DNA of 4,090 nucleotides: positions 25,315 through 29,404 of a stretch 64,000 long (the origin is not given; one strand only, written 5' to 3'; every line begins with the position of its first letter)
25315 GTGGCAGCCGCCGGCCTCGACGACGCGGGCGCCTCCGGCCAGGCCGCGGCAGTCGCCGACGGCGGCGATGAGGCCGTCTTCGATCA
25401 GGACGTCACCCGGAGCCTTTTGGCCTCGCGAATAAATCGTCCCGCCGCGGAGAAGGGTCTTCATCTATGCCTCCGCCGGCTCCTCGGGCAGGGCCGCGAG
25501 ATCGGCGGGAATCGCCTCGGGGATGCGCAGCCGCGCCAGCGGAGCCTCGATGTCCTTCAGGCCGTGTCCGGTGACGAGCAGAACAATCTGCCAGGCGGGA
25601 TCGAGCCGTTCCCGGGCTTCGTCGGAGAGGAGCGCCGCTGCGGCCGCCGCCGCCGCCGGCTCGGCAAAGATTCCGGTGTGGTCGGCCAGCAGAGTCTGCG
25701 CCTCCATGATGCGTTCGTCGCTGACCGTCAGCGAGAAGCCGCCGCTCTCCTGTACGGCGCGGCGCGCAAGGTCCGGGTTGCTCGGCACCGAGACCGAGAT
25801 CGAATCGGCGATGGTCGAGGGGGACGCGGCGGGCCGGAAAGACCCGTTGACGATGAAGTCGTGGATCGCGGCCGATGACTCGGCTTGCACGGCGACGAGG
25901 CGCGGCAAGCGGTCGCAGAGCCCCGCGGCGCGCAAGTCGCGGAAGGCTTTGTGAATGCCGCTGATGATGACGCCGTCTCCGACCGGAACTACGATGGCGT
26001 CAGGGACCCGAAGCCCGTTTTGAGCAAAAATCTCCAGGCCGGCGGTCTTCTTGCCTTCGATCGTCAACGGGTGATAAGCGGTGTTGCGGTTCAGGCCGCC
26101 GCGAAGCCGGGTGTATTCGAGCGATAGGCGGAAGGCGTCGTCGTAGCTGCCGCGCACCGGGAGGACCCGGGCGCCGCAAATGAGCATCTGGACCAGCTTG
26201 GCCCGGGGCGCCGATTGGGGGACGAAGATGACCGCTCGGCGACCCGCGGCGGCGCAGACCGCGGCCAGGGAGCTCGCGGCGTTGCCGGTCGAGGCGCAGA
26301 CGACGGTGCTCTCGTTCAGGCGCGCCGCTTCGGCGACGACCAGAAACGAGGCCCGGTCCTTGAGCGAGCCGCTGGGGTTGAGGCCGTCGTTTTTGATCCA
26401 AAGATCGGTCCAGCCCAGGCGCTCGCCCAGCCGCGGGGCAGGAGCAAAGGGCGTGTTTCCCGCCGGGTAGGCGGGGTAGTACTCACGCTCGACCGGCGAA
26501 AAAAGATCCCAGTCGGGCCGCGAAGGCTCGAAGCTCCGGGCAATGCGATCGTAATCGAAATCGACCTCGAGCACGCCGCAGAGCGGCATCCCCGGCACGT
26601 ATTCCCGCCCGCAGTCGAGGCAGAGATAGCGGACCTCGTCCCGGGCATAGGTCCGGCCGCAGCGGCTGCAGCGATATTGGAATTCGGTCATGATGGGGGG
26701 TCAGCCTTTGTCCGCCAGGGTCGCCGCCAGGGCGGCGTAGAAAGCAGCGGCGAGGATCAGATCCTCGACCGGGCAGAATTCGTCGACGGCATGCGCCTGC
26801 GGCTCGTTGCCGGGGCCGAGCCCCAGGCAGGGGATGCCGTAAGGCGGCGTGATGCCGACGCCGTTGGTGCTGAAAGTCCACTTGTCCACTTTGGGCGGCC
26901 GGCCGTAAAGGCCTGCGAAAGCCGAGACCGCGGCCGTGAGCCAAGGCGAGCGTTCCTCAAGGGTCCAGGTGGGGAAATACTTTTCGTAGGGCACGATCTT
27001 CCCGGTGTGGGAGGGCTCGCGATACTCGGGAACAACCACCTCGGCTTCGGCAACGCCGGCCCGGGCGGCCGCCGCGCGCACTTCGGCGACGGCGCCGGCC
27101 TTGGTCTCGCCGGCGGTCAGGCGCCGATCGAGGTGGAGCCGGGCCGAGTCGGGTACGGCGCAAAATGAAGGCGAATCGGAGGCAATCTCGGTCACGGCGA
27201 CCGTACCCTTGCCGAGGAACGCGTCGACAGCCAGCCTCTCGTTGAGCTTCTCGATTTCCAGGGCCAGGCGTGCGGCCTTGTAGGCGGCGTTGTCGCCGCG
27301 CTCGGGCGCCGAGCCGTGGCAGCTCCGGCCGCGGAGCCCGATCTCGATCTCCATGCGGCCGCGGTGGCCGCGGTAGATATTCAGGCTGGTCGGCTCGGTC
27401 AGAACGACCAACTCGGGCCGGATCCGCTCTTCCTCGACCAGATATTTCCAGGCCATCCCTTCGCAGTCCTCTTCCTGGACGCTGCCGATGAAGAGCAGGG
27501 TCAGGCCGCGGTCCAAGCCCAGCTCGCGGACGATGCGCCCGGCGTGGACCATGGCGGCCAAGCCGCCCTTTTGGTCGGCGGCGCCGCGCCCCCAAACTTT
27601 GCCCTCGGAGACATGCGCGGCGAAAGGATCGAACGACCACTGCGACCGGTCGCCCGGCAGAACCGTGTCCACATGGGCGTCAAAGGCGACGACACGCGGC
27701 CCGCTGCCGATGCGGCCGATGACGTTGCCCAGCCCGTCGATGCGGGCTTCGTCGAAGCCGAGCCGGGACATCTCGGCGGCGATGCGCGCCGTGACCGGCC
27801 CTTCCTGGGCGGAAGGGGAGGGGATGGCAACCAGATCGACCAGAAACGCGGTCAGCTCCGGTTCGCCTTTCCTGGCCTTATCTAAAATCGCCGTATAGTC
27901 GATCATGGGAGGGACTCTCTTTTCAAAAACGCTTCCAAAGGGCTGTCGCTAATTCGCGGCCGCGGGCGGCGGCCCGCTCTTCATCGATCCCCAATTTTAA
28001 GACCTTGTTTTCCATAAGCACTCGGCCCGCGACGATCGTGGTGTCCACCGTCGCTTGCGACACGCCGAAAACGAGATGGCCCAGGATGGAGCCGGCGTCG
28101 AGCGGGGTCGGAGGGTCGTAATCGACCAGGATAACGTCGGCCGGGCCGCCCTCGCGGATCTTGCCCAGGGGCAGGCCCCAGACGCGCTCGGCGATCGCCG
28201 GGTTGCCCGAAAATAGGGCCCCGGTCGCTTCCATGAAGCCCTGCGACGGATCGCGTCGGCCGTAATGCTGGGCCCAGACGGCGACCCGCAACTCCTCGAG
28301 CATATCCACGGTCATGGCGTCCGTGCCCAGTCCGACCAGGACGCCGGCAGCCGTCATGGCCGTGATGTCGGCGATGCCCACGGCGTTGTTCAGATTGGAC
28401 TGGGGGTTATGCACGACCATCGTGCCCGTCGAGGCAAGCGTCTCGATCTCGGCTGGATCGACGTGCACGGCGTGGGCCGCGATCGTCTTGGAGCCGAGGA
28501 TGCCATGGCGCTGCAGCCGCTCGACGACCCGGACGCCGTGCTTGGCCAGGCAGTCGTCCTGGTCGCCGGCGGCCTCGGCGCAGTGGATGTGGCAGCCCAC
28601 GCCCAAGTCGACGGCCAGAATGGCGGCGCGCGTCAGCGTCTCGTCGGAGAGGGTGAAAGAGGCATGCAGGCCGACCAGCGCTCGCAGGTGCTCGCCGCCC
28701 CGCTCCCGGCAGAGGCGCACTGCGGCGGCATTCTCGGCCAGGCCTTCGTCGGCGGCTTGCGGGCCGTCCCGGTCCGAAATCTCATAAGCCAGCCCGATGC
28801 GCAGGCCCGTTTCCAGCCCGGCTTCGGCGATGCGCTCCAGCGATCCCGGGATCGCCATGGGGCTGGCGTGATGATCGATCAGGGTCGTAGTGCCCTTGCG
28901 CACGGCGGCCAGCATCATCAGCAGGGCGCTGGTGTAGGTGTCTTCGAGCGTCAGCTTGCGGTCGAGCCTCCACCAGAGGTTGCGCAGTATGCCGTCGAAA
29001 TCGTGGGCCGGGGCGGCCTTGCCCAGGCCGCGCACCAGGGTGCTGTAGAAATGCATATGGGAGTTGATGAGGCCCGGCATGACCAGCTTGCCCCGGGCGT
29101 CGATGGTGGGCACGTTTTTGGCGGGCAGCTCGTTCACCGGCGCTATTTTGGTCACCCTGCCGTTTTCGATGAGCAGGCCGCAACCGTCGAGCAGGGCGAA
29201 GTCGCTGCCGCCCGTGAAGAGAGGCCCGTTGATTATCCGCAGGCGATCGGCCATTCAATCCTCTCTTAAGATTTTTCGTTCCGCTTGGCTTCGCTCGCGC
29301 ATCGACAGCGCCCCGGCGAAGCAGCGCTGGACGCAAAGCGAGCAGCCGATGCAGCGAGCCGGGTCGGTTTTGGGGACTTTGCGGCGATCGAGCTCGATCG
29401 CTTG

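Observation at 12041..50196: About 38-kb nucleic-acid / nucleoside / base catabolic supercluster in an anaerobe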

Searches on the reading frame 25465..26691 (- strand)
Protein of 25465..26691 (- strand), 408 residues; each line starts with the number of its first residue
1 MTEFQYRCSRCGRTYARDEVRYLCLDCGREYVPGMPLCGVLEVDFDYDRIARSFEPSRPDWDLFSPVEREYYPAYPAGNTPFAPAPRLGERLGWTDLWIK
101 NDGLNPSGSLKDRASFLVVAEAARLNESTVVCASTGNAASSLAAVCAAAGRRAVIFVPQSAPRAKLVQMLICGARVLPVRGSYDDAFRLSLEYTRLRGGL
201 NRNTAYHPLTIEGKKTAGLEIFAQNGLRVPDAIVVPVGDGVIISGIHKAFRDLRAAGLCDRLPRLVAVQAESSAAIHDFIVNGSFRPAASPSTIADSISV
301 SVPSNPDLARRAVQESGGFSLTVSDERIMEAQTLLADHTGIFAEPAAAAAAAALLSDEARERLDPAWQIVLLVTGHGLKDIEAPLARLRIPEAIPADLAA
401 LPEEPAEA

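Call 6: search_protein_families(library=pfam, proteins=[window:25465-26691:-], max_evalue=0.001)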
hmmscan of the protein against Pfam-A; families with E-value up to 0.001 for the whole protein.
window:25465-26691:- (408 aa): 1 family
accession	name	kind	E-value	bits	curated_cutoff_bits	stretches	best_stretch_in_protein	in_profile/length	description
PF00291.31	PALP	-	6.2e-74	249.4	35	1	77-375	5-295/295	Pyridoxal-phosphate dependent enzyme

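Call 10: search_protein_families(library=ncbifam, proteins=[window:25465-26691:-], max_evalue=0.00001)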
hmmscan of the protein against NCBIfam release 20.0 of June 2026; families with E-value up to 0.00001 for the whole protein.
window:25465-26691:- (408 aa): 39 families (the best 25 are shown)
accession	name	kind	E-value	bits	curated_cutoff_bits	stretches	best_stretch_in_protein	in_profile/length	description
NF006050.0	PRK08197.1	equivalog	9e-68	228.9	303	1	6-382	9-386/406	threonine synthase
NF004170.0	PRK05638.1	equivalog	1.5e-56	191.8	421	1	24-380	4-358/442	threonine synthase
TIGR00260.1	thrC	equivalog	1.8e-54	185.2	167.1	1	77-382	20-340/340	threonine synthase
NF006205.0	PRK08329.1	equivalog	1.3e-44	152.6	358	1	7-379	3-345/347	threonine synthase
NF005035.0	PRK06450.1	equivalog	5.2e-44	150.4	301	1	94-379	64-336/338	threonine synthase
NF004996.0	PRK06381.1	equivalog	3.4e-40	138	266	1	77-376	13-317/319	threonine synthase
NF006094.0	PRK08246.1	subfamily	2e-36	126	331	1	94-361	36-289/310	serine/threonine dehydratase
TIGR01127.1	ilvA_1Cterm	equivalog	7.5e-31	107.5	378.75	1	87-360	8-271/380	threonine ammonia-lyase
NF006390.0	PRK08639.1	equivalog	9.4e-29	100.6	421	1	79-381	25-317/418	threonine ammonia-lyase IlvA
NF005600.0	PRK07334.1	equivalog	2.3e-23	82.4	496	1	79-360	28-297/408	threonine ammonia-lyase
NF004771.0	PRK06110.1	equivalog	3e-23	82.4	317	1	80-361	22-293/323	threonine dehydratase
NF006389.0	PRK08638.1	equivalog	3.4e-23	82.1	453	1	95-375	42-312/333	bifunctional threonine ammonia-lyase/L-serine ammonia-lyase TdcB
NF009130.0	PRK12483.1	subfamily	6.7e-23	81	801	1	78-363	36-312/521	threonine ammonia-lyase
NF005292.0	PRK06815.1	equivalog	9.7e-23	80.7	371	1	79-359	21-292/320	threonine/serine dehydratase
NF005680.0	PRK07476.1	equivalog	1.5e-22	80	413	1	79-378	23-311/326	hydroxyectoine utilization dehydratase EutB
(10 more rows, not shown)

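Call 28: search_solved_structures(query=window:25465-26691:-, max_evalue=0.00001)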
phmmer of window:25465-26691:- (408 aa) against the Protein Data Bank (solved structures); distinct sequences matched with E-value up to 0.00001: 92 (the best 60 are shown).
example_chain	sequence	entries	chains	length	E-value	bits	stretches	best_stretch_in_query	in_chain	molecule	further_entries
2zsj_A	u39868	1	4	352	1.1e-50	176.2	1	76-398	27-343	Threonine synthase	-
6cgq_A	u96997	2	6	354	6.2e-49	170.4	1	76-384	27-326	Threonine synthase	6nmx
1uim_A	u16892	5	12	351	3.4e-48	168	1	77-401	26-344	Threonine Synthase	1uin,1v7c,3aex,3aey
2d1f_A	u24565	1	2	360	2.7e-47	165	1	76-403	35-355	Threonine synthase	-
1e5x_A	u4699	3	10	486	8.9e-42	146.9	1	59-384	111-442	THREONINE SYNTHASE | THREONINE SYNTHASE 1, CHLOROPLASTIC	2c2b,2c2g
8y1j_A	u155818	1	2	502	8e-20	74.6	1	77-372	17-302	L-threonine dehydratase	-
2gn0_A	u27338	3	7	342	3.6e-18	69.1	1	96-364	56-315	Threonine dehydratase catabolic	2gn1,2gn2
3l6b_A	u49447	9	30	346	1.9e-15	60.2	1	92-386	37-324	Serine racemase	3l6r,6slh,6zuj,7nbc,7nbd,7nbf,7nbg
6zsp_AAA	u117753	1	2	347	1.9e-15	60.2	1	92-386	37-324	Serine racemase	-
5x2l_A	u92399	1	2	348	2.1e-15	60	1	93-386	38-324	Serine racemase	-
1pwe_A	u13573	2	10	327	4.5e-15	58.9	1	81-375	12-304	L-serine dehydratase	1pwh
1ve5_A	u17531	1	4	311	1.6e-14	57.2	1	79-360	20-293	Threonine deaminase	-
3hmk_A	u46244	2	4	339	3.5e-14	56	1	93-380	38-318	Serine racemase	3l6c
4h27_A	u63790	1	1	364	4.5e-14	55.7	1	80-357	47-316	L-serine dehydratase/L-threonine deaminase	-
5c3u_A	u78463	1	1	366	5.6e-14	55.4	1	80-376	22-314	L-serine ammonia-lyase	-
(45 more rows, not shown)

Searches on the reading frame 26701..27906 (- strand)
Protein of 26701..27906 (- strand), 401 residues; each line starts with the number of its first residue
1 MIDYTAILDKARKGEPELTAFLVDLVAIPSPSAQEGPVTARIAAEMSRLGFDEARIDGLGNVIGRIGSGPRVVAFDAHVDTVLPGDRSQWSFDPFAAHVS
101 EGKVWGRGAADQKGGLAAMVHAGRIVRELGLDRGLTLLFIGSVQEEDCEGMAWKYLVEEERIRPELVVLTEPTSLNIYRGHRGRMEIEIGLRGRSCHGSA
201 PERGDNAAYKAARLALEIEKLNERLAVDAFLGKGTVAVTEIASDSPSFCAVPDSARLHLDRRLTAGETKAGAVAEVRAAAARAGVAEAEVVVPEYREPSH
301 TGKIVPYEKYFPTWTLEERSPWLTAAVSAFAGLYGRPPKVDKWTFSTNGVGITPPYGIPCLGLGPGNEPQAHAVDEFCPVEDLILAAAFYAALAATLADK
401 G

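Call 6: search_protein_families(library=pfam, proteins=[window:26701-27906:-], max_evalue=0.001)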
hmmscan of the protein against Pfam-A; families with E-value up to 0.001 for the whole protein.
window:26701-27906:- (401 aa): 2 families
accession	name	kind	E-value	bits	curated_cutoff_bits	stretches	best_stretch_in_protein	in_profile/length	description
PF01546.33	Peptidase_M20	-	1.9e-25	90.4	24.6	1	74-394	1-204/206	Peptidase family M20/M25/M40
PF07687.19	M20_dimer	-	5.5e-17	62.1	21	1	180-283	2-102/107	Peptidase dimerisation domain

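Call 10: search_protein_families(library=ncbifam, proteins=[window:26701-27906:-], max_evalue=0.00001)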
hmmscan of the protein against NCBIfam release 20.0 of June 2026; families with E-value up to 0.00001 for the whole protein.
window:26701-27906:- (401 aa): 46 families (the best 25 are shown)
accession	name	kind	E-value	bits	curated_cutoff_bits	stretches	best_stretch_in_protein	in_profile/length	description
NF009555.0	PRK13004.1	equivalog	3.2e-150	500.5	321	1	4-398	3-396/399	YgeY family selenium metabolism-linked hydrolase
TIGR03526.1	selenium_YgeY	hypoth_equivalog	4.4e-147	490.1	321.5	1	6-394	3-390/395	YgeY family selenium metabolism-linked hydrolase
TIGR01910.1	DapE-ArgE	subfamily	3.6e-49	167.9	217.6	1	21-384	3-368/373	ArgE/DapE family deacylase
NF006399.0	PRK08651.1-2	equivalog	9.9e-42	143.4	381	1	17-221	5-216/405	succinyl-diaminopimelate desuccinylase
NF006400.0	PRK08651.1-3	equivalog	1.6e-39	135.8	374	1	62-294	75-319/410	succinyl-diaminopimelate desuccinylase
TIGR01892.1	AcOrn-deacetyl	equivalog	7.6e-37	127.2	297.7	1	23-392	4-363/365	acetylornithine deacetylase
NF006365.0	PRK08588.1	subfamily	2.2e-36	126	289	1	19-264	10-259/383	succinyl-diaminopimelate desuccinylase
NF005710.0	PRK07522.1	subfamily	2.3e-34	119.2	412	1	59-397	56-388/391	acetylornithine deacetylase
NF003367.0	PRK04443.1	equivalog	2.2e-33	116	363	1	17-271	8-240/349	[LysW]-lysine hydrolase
NF009557.0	PRK13009.1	equivalog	2.7e-32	112.3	284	1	20-395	7-372/377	succinyl-diaminopimelate desuccinylase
TIGR01900.1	dapE-gram_pos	equivalog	1.2e-27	96.7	304.2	1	18-388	5-344/351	succinyl-diaminopimelate desuccinylase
NF009558.0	PRK13013.1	equivalog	2.5e-27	95.6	428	1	61-219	75-237/429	acetylornithine deacetylase/succinyl-diaminopimelate desuccinylase family protein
TIGR01246.1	dapE_proteo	equivalog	7.2e-27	94.3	361.8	1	19-270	2-262/370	succinyl-diaminopimelate desuccinylase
NF003474.0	PRK05111.1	equivalog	7.9e-27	94.1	460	1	59-225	61-223/383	acetylornithine deacetylase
NF005373.0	PRK06915.1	equivalog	7.6e-25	87.7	428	1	67-224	89-245/422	peptidase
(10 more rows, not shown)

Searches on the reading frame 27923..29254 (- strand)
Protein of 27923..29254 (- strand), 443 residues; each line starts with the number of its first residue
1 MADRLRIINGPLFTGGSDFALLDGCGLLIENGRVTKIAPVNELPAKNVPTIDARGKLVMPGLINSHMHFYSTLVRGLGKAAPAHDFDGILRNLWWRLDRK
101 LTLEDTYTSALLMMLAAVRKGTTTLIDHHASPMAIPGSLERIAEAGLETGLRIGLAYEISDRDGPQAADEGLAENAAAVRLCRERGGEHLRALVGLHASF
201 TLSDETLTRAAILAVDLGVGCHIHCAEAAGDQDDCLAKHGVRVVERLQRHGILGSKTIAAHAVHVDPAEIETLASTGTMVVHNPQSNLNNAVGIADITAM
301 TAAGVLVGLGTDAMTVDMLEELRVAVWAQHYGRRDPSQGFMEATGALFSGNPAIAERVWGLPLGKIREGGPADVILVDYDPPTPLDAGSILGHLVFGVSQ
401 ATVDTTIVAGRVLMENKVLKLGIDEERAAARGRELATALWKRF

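Call 6: search_protein_families(library=pfam, proteins=[window:27923-29254:-], max_evalue=0.001)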
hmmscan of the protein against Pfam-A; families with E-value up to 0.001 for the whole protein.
window:27923-29254:- (443 aa): 2 families
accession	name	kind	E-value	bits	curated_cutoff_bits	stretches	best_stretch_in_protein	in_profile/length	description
PF01979.26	Amidohydro_1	-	4.6e-47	161.4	25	1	57-412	1-344/345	Amidohydrolase family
PF07969.17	Amidohydro_3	-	3.3e-14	53.7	29.7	2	50-77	2-29/472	Amidohydrolase family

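Call 11: search_protein_families(library=ncbifam, proteins=[window:27923-29254:-], max_evalue=0.00001)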
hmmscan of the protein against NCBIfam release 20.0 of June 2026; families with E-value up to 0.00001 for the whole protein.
window:27923-29254:- (443 aa): 35 families (the best 25 are shown)
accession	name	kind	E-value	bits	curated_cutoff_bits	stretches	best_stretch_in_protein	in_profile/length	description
NF005540.0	PRK07203.1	equivalog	2.5e-144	481.2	444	1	9-443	6-442/444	putative aminohydrolase SsnA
TIGR03314.1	Se_ssnA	subfamily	1.3e-136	456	455.5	1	9-443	5-441/441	putative selenium metabolism protein SsnA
NF004701.0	PRK06038.1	equivalog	9.7e-63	212.3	609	1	25-440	24-427/432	N-ethylammeline chlorohydrolase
NF006252.0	PRK08393.1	equivalog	2.2e-58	198.3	617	1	16-431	13-415/424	N-ethylammeline chlorohydrolase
NF006055.0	PRK08203.1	equivalog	1.3e-55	188.8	532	1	23-441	25-452/455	8-oxoguanine deaminase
NF006549.0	PRK09045.1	equivalog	5.4e-52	176.9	540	1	21-430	26-430/444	TRZ/ATZ family hydrolase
NF005557.0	PRK07228.1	equivalog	3.5e-51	174.3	522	1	26-441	23-439/445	5'-deoxyadenosine deaminase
NF004995.0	PRK06380.1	subfamily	5.9e-45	154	567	1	29-419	26-404/418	metal-dependent hydrolase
NF012037.0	PRK15493.1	equivalog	4.2e-41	141.2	779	1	50-428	49-422/435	bifunctional S-methyl-5'-thioadenosine deaminase/S-adenosylhomocysteine deaminase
NF009059.0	PRK12393.1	equivalog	1e-39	136.5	543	1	25-435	29-451/460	amidohydrolase family protein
NF006681.0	PRK09229.1-2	equivalog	1.3e-37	129.6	362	1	24-421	21-432/451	formimidoylglutamate deiminase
NF005211.0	PRK06687.1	equivalog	2.1e-36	125.6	703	1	27-419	24-415/419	TRZ/ATZ family protein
NF006056.0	PRK08204.1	subfamily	5.4e-35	121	391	1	18-430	18-431/449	hypothetical protein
TIGR02022.1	hutF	equivalog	1.3e-34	119.8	413.05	1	32-426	27-443/455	formimidoylglutamate deiminase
TIGR02967.1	guan_deamin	equivalog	8.6e-26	90.8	375.4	1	27-380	9-363/401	guanine deaminase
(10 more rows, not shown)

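Call 17: find_encoding_contigs(protein=window:27923-29254:-, flank=10000, max_places=6)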
Protein window:27923-29254:- (443 aa): 12 contigs read that carry it; 6 places shown.
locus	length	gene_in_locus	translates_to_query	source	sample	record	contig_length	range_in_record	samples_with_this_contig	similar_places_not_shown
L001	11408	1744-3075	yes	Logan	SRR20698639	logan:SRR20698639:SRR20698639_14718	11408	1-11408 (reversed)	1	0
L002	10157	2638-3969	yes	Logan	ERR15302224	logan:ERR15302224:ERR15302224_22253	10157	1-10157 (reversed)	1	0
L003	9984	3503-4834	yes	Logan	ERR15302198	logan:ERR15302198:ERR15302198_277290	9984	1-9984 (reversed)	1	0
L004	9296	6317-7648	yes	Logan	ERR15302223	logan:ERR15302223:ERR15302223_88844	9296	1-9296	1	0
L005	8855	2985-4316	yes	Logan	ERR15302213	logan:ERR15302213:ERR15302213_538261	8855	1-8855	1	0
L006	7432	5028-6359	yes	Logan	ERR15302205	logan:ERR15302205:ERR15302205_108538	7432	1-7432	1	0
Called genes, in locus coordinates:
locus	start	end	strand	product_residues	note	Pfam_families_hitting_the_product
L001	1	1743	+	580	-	?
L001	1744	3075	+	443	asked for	PF07969:Amidohydro_3 (weak), PF01979:Amidohydro_1, PF07969:Amidohydro_3 (weak)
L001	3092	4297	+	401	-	PF01546:Peptidase_M20, PF07687:M20_dimer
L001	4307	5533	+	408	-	PF00291:PALP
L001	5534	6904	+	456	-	PF07969:Amidohydro_3 (faint), PF01979:Amidohydro_1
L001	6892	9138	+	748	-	PF01315:Ald_Xan_dh_C, PF02738:MoCoBD_1, PF20256:MoCoBD_2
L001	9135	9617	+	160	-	PF00111:Fer2 (weak), PF13085:Fer2_3 (faint), PF01799:Fer2_2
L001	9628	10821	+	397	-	PF02729:OTCace_N, PF00185:OTCace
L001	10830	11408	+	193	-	?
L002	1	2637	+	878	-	?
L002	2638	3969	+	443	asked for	PF07969:Amidohydro_3 (weak), PF01979:Amidohydro_1, PF07969:Amidohydro_3 (weak)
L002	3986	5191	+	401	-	PF01546:Peptidase_M20, PF07687:M20_dimer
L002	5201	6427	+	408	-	PF00291:PALP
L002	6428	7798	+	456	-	PF07969:Amidohydro_3 (faint), PF01979:Amidohydro_1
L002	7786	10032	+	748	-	PF01315:Ald_Xan_dh_C, PF02738:MoCoBD_1, PF20256:MoCoBD_2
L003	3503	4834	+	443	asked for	PF07969:Amidohydro_3 (weak), PF01979:Amidohydro_1, PF07969:Amidohydro_3 (weak)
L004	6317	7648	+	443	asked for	PF07969:Amidohydro_3 (weak), PF01979:Amidohydro_1, PF07969:Amidohydro_3 (weak)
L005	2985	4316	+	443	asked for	PF07969:Amidohydro_3 (weak), PF01979:Amidohydro_1, PF07969:Amidohydro_3 (weak)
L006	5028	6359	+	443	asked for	PF07969:Amidohydro_3 (weak), PF01979:Amidohydro_1, PF07969:Amidohydro_3 (weak)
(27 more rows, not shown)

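Call 18: find_related_loci(query=window:27923-29254:-, collection=genome_contigs, flank=10000)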
Query window:27923-29254:- (443 aa) in genome_contigs; peptide patterns used: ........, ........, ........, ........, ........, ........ (x = any residue, [..] = any of these).
379 stretches matched a pattern; 129 encode a relative of the query (tblastn E <= 1e-3); the best 80 are kept; 80 distinct loci.
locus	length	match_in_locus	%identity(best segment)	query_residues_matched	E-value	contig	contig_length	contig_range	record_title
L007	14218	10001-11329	82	1-443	0e+0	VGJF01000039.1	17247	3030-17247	MAG: Candidatus Aminicenantes bacterium isolate M_DeepCast_400m_m2_244 M_DeepCast_400m_m2_244_Ga0194112_10005362, whole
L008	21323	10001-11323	83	3-443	0e+0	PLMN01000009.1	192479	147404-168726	MAG: Candidatus Aminicenantes bacterium isolate fen_413 73.20120800_E2X.58_contig_415, whole genome shotgun sequence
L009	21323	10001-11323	83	3-443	0e+0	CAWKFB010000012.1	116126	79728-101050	MAG: Candidatus Aminicenantes bacterium isolate MFD05942.bin.2.60 genome assembly, contig: contig_33059, whole genome sh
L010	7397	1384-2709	80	2-443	0e+0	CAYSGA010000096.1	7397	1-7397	MAG TPA_asm: uncultured Eubacteriales bacterium isolate SRP178699_co1_488 genome assembly, contig: NODE_14370_length_739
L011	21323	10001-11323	84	3-443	0e+0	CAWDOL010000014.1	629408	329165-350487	MAG: Candidatus Aminicenantes bacterium isolate MFD04716.bin.2.239 genome assembly, contig: contig_31305, whole genome s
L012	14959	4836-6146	59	7-443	1e-170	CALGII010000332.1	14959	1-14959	MAG TPA_asm: uncultured Ignavibacteriae bacterium isolate SRR3330206_bin.142_CONCOCT_v1.1_MAG genome assembly, contig: E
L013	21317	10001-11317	59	5-443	9e-171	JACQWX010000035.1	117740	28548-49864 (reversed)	MAG: Elusimicrobia bacterium isolate NC_groundwater_1500_Pr4_B-0.1um_67_5 SR1-18-B1_scaffold_162766, whole genome shotgu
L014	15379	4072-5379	58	7-442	2e-170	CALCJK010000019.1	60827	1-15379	MAG: uncultured bacterium isolate H1_Bin_METABAT__173_sub_1 genome assembly, contig: c_000000125376, whole genome shotgu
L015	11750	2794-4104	58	7-443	2e-169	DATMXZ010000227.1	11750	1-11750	MAG TPA_asm: Ignavibacteria bacterium isolate SMAG_U13133 k141_102518, whole genome shotgun sequence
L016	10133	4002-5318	58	5-443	2e-168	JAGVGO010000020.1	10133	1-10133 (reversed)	MAG: Planctomycetota bacterium isolate DeMMO2_28 c_000000017254, whole genome shotgun sequence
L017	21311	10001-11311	58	7-443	8e-169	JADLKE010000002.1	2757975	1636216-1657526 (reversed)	MAG: Ignavibacteria bacterium isolate DFE_IGN c_000000000104, whole genome shotgun sequence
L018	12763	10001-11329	58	1-443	1e-167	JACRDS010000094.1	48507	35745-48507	MAG: Elusimicrobia bacterium isolate NC_groundwater_1678_Pr3_B-0.1um_69_20 SR-2_scaffold_141_1788084, whole genome shotg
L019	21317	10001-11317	57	5-443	1e-167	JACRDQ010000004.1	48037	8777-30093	MAG: Elusimicrobia bacterium isolate NC_groundwater_1676_Pr3_B-0.1um_68_27 SR-2_scaffold_141_16916, whole genome shotgun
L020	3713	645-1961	59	5-443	3e-174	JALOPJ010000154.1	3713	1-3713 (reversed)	MAG: Candidatus Edwardsbacteria bacterium isolate Prado126 scaffold_77033, whole genome shotgun sequence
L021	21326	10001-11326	57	2-443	3e-167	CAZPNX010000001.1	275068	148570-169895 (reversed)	MAG TPA_asm: uncultured bacterium isolate binchicken_co274_234 genome assembly, contig: NODE_41_length_275068_cov_9.9116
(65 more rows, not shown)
